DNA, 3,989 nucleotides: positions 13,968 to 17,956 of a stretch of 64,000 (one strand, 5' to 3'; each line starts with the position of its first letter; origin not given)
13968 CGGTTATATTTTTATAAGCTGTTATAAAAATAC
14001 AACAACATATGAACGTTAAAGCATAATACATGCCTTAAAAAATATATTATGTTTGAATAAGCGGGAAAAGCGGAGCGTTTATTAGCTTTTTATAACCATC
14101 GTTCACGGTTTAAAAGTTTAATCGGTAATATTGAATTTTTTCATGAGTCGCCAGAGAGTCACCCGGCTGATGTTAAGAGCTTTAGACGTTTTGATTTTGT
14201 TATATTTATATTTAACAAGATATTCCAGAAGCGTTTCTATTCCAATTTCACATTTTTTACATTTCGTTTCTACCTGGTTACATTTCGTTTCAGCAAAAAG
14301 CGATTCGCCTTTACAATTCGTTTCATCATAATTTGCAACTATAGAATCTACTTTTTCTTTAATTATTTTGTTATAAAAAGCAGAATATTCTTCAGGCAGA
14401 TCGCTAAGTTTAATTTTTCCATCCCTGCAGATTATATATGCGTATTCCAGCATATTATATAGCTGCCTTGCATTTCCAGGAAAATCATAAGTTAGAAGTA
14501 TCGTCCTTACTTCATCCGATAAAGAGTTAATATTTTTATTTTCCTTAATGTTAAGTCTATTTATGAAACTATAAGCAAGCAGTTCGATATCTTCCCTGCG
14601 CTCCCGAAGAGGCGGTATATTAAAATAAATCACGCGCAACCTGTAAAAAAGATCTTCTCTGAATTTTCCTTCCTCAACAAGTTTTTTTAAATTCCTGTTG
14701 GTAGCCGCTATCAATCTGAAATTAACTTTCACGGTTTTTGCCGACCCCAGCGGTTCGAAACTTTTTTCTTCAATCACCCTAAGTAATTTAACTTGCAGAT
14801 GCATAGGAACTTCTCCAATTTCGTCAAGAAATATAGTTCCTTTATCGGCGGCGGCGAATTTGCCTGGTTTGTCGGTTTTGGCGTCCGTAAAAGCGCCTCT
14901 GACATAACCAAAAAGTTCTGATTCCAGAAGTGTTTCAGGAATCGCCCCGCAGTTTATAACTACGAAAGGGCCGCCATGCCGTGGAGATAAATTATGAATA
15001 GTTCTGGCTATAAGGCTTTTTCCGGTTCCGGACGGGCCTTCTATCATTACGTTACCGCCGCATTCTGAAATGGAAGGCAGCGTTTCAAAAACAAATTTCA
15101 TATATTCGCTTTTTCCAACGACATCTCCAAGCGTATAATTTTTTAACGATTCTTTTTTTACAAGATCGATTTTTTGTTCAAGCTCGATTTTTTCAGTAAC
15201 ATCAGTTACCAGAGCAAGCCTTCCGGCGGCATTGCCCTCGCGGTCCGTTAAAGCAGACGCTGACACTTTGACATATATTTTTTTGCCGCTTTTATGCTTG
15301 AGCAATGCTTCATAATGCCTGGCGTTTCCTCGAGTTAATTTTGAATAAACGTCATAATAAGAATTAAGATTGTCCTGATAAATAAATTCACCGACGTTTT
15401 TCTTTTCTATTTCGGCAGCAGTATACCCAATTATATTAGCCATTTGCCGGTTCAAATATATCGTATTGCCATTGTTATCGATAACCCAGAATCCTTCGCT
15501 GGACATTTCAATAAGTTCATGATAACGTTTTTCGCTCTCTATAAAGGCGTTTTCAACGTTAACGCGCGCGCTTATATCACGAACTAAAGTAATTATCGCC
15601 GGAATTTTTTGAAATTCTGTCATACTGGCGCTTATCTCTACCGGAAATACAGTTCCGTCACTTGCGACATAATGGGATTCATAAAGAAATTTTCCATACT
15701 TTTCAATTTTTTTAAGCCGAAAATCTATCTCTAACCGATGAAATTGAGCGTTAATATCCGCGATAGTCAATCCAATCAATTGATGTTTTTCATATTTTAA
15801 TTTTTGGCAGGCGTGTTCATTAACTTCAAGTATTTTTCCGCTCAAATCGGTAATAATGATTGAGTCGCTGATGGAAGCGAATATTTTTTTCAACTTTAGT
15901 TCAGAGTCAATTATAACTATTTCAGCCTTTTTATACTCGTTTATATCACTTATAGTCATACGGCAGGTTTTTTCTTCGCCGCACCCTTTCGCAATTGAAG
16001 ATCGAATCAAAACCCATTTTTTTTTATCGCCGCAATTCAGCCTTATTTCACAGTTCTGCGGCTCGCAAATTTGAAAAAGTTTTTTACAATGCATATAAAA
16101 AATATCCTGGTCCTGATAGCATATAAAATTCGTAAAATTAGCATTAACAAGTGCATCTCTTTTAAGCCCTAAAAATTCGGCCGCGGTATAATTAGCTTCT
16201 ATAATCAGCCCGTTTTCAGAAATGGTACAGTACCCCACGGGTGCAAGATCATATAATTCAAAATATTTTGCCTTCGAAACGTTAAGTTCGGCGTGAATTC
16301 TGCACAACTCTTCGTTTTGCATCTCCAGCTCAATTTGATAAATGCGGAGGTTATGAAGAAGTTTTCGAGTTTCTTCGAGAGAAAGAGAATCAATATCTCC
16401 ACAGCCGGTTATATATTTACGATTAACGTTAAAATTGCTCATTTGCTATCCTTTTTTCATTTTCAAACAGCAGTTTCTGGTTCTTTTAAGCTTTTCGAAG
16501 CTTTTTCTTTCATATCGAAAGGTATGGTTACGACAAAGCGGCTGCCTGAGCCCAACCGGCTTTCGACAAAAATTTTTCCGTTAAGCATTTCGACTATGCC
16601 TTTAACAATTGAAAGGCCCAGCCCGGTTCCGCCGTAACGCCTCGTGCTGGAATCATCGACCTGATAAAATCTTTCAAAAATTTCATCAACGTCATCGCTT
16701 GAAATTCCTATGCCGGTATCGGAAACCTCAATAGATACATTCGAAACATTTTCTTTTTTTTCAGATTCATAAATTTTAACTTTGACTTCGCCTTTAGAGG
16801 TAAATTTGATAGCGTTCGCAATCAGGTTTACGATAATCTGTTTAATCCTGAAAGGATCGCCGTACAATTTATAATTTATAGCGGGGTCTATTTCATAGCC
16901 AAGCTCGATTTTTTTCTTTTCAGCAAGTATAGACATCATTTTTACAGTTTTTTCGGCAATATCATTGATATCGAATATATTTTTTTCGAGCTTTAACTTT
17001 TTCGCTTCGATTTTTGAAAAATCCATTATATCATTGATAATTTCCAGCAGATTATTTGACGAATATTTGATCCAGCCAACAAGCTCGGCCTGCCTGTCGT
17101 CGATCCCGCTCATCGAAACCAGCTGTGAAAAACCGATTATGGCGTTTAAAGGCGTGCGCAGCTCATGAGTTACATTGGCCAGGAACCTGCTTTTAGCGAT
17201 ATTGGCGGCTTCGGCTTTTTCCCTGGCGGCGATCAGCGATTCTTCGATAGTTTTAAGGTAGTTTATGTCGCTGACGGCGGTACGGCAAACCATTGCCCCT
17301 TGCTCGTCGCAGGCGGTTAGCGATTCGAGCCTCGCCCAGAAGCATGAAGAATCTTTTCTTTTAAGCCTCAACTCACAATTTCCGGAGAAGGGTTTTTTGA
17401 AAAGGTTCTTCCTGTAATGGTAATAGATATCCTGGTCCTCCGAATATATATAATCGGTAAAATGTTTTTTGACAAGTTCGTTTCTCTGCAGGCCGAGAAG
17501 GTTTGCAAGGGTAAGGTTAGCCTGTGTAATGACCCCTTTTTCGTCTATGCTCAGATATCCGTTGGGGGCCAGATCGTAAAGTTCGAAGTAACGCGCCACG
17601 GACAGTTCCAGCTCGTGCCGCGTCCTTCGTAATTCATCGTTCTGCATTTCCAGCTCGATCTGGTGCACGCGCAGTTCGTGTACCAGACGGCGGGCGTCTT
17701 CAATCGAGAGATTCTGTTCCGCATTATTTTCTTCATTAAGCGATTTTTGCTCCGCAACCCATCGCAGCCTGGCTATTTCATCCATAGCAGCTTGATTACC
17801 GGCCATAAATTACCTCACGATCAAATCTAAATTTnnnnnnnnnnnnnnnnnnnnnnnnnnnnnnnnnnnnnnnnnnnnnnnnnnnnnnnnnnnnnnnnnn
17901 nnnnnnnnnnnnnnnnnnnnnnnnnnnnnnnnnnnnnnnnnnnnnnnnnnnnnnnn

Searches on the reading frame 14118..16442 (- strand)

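Call 38: search_protein_families(library=pfam, proteins=[window:14118-16442:-], max_evalue=0.001)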
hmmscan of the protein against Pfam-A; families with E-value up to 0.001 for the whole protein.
window:14118-16442:- (774 aa): 16 families
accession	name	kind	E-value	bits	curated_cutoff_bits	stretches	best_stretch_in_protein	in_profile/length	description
PF00158.32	Sigma54_activat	-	4.3e-66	222.2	20.2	1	442-605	2-165/168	Sigma-54 interaction domain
PF13426.13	PAS_9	-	1.3e-36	125.5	27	3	316-417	2-103/103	PAS domain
PF00989.32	PAS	-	2.4e-24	86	22.6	3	306-414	2-112/113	PAS fold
PF25601.1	AAA_lid_14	-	1.3e-22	79.8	27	1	613-688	1-76/87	AAA+ ATPase lid domain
PF13188.13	PAS_8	-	1.5e-19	69.5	21.8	2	306-348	2-41/65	PAS domain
PF14532.12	Sigma54_activ_2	-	5.8e-17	62.7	25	1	442-612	1-138/138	Sigma-54 interaction domain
PF08448.16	PAS_4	-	7.1e-16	58.9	23.1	2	314-418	4-108/110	PAS fold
PF24820.1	Diguanyl_cycl_sensor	-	9e-13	48.6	28.1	0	190-289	4-109/109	Diguanylate cyclase-like sensor domain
PF07728.20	AAA_5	-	2.4e-10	41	22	1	464-585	1-125/139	AAA domain (dynein-related subfamily)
PF08447.18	PAS_3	-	6.8e-09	36.3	25.6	1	328-405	2-82/89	PAS fold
PF00004.35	AAA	-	1.1e-07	32.8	21.2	1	466-588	2-114/131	ATPase family associated with various cellular activities (AAA)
PF01078.27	Mg_chelatase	-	5e-07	29.8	20.3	0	523-582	96-157/207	Magnesium chelatase, subunit ChlI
PF13191.12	AAA_16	-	2.3e-05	25.4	32.6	1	442-516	3-84/167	AAA ATPase domain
PF02954.25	HTH_8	-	5.2e-05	23.3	22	1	738-770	10-42/42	Bacterial regulatory protein, Fis family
PF21353.3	Per3-like_PAS-A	-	0.00012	22.6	27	0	78-121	12-55/123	Period circadian protein homolog 3-like, PAS-A domain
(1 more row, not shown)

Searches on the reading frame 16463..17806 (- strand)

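Call 38: search_protein_families(library=pfam, proteins=[window:16463-17806:-], max_evalue=0.001)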
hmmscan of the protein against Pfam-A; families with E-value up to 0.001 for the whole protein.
window:16463-17806:- (447 aa): 6 families
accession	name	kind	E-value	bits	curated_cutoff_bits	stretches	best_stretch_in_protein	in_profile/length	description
PF02518.31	HATPase_c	-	1.7e-31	109.4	26.4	1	316-431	1-110/111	Histidine kinase-, DNA gyrase B-, and HSP90-like ATPase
PF00512.31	HisKA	-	1.7e-19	70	26.9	1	204-268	1-65/66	His Kinase A (phospho-acceptor) domain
PF13426.13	PAS_9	-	8e-09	36.2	27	1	81-170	1-89/103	PAS domain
PF00989.32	PAS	-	1.9e-08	34.7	22.6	1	72-171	2-102/113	PAS fold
PF08447.18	PAS_3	-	1.7e-05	25.4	25.6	1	99-174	7-84/89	PAS fold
PF13589.12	HATPase_c_3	-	0.00028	21.4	25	1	322-398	4-77/137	Histidine kinase-, DNA gyrase B-, and HSP90-like ATPase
